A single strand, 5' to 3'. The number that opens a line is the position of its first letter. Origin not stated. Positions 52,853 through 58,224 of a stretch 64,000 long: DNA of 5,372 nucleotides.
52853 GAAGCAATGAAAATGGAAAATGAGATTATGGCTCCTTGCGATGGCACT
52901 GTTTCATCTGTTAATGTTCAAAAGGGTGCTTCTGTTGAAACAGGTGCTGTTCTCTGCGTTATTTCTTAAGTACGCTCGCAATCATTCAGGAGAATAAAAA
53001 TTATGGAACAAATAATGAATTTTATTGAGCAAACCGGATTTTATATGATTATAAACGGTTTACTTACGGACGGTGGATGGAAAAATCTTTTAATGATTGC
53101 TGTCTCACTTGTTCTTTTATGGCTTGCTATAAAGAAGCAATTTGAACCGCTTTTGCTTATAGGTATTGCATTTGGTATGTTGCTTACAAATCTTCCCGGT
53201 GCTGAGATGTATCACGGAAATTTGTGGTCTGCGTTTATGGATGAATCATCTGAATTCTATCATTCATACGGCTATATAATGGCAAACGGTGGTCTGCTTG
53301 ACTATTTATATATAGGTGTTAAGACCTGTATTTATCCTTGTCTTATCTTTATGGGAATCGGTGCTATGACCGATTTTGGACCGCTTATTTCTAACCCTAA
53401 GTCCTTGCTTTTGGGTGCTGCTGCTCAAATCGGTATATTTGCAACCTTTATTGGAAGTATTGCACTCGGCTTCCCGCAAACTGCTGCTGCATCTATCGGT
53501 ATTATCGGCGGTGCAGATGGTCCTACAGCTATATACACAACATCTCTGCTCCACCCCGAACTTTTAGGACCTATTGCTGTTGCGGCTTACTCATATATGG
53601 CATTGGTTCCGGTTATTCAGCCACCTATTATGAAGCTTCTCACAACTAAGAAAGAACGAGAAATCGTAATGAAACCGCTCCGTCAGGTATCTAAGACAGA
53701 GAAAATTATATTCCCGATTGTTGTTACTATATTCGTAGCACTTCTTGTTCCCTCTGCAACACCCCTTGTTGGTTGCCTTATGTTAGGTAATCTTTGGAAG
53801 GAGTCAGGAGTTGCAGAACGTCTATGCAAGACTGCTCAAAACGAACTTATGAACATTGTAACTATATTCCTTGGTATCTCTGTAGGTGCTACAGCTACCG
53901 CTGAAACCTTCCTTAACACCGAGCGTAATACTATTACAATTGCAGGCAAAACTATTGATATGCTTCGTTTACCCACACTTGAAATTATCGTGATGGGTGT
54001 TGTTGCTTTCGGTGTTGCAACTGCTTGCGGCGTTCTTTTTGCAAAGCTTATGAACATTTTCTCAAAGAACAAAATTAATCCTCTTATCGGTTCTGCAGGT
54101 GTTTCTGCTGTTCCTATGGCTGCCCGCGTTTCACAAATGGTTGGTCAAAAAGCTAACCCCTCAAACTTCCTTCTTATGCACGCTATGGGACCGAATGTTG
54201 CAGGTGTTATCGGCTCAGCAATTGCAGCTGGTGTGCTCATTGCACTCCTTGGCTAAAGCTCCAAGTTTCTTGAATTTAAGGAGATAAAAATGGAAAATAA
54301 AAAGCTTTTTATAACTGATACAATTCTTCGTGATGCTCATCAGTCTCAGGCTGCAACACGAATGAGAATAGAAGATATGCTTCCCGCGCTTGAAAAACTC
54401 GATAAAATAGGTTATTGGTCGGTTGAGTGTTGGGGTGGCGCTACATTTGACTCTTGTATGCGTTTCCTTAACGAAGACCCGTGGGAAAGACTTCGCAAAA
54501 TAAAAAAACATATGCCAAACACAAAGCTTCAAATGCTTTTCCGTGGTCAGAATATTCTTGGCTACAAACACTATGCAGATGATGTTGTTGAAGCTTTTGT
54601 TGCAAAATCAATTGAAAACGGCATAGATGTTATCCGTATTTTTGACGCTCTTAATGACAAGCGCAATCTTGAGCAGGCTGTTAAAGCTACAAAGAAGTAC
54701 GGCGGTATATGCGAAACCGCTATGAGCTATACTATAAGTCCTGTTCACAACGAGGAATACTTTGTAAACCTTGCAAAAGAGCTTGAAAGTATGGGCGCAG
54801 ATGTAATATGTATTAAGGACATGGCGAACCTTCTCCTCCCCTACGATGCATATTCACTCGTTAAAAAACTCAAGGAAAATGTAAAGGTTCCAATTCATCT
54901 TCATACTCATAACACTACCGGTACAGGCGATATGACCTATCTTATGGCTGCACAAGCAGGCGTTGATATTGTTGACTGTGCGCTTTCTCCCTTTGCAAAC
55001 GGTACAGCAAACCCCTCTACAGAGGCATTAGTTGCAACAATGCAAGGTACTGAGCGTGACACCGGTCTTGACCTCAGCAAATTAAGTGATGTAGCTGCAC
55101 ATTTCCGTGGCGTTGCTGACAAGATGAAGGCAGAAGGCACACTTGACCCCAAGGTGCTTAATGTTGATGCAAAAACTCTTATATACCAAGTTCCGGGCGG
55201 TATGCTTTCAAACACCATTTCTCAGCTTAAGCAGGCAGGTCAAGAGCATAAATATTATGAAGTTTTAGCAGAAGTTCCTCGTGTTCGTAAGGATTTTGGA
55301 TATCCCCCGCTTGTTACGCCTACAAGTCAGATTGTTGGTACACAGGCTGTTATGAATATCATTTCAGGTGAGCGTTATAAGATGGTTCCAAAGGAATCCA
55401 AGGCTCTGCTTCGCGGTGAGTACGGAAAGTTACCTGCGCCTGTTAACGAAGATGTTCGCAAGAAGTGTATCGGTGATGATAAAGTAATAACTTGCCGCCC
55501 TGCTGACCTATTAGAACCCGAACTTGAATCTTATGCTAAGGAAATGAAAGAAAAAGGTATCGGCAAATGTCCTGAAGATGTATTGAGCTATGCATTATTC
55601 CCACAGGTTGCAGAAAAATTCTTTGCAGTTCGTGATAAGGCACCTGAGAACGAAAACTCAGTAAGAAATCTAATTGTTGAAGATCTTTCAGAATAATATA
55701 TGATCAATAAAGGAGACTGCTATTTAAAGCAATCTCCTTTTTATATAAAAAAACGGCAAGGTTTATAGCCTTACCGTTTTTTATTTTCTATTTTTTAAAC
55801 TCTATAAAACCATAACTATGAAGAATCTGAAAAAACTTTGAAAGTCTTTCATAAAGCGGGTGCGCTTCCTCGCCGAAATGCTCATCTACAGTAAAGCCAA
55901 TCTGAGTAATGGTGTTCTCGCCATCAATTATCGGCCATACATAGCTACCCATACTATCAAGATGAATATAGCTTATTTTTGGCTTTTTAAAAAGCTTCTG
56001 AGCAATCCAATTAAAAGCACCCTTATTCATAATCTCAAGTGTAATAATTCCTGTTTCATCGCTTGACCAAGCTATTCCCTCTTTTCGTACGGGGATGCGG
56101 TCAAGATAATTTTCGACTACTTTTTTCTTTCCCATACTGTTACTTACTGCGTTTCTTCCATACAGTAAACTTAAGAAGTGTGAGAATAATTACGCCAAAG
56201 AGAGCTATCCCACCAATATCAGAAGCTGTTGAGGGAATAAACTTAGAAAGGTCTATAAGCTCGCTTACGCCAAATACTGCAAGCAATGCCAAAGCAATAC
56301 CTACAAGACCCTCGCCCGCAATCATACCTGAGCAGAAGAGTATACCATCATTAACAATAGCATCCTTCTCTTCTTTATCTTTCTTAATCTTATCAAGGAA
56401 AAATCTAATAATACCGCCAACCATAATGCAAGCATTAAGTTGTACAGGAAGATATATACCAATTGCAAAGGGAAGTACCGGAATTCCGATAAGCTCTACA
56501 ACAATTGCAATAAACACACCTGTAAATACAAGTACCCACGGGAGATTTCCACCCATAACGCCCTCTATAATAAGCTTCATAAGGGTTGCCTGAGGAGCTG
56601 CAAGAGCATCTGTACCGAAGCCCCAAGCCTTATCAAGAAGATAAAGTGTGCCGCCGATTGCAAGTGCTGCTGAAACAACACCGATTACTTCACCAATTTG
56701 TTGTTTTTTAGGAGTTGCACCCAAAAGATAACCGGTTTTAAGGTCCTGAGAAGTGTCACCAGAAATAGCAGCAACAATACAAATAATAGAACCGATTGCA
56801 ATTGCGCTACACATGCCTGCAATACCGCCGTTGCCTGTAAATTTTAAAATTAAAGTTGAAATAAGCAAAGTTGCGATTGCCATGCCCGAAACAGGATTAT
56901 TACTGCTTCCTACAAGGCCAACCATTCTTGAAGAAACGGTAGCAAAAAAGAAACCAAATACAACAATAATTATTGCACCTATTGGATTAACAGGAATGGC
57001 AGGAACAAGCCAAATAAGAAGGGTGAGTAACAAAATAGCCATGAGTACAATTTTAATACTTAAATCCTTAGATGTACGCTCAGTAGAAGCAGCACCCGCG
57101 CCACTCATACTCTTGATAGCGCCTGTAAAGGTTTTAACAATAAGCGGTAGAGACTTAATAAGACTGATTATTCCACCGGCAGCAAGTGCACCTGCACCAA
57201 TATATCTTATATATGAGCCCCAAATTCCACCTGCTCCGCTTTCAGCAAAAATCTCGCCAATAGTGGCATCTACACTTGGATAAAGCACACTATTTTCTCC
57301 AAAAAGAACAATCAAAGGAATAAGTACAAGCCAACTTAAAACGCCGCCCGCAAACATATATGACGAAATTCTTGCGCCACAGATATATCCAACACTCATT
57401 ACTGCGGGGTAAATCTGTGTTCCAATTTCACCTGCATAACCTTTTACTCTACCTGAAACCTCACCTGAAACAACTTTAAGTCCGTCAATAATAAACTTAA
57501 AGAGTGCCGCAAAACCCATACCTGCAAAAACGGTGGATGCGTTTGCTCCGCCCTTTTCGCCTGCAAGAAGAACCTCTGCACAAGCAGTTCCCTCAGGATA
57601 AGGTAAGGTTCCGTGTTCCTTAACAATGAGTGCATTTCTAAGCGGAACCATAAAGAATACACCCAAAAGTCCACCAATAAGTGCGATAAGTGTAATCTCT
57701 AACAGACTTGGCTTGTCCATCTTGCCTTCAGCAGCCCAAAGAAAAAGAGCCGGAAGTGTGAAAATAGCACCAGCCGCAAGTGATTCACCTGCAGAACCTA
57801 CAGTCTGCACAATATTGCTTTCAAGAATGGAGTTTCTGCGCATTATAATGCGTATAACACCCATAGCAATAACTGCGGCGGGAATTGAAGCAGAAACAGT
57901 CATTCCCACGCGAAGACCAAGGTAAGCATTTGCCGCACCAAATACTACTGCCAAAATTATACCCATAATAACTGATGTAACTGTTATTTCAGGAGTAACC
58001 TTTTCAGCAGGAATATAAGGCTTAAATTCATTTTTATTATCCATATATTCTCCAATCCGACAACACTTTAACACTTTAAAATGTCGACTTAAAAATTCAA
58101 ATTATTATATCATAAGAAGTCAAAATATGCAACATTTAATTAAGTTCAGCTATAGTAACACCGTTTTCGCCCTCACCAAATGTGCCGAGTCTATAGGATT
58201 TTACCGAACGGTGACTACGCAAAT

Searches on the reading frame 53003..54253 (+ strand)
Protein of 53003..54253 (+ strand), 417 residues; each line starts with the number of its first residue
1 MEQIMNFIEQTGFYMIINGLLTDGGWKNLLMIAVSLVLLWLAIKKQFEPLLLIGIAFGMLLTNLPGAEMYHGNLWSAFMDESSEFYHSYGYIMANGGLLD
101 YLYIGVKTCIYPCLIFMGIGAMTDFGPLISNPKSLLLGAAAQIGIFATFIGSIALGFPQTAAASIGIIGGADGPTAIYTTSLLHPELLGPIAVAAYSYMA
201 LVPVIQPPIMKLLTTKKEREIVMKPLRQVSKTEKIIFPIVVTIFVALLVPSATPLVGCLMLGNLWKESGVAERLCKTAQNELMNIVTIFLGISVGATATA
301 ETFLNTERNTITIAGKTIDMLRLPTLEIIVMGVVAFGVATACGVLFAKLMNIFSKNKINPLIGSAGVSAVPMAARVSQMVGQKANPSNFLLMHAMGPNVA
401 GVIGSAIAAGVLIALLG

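Call 82: search_protein_families(library=pfam, proteins=[window:53003-54253:+], max_evalue=0.001)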
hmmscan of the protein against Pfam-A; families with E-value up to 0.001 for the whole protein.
window:53003-54253:+ (417 aa): 1 family
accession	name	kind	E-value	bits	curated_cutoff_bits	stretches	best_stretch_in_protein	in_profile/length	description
PF03977.18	OAD_beta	-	1.4e-158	527.9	31.6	1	28-416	2-349/349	Na+-transporting oxaloacetate decarboxylase beta subunit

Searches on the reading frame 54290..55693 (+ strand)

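Call 83: search_protein_families(library=pfam, proteins=[window:54290-55693:+], max_evalue=0.001)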
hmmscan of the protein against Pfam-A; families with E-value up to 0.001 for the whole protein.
window:54290-55693:+ (468 aa): 2 families
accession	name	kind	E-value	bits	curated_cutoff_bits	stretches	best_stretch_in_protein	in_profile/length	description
PF02436.23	PYC_OADA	-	1.5e-54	185.2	27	1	298-453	3-169/201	Conserved carboxylase domain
PF00682.25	HMGL-like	-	3.2e-23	82.9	29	1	7-269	3-257/260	HMGL-like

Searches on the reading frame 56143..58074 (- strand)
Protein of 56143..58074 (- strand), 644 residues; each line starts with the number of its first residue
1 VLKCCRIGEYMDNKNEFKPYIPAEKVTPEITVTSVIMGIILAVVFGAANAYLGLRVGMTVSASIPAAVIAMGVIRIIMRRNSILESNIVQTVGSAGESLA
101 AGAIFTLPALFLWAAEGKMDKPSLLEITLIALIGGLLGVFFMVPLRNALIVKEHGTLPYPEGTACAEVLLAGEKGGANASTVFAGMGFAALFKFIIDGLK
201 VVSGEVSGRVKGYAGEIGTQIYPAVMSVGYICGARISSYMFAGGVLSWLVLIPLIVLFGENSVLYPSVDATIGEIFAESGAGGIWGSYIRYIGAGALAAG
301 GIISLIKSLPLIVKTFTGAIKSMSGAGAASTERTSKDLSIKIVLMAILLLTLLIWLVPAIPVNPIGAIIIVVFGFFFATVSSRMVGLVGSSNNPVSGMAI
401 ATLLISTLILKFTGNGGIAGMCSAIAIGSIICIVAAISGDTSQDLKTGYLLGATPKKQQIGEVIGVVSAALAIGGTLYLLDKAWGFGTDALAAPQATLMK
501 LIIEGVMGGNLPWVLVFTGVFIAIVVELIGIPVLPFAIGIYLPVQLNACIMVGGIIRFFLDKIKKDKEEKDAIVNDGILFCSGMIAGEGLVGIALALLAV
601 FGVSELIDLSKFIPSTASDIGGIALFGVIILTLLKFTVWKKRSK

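Call 83: search_protein_families(library=pfam, proteins=[window:56143-58074:-], max_evalue=0.001)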
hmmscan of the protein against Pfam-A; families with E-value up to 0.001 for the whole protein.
window:56143-58074:- (644 aa): 1 family
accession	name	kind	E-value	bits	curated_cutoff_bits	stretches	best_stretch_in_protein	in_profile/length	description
PF03169.20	OPT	-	2.2e-91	307.9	25.8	1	29-598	1-622/623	OPT oligopeptide transporter protein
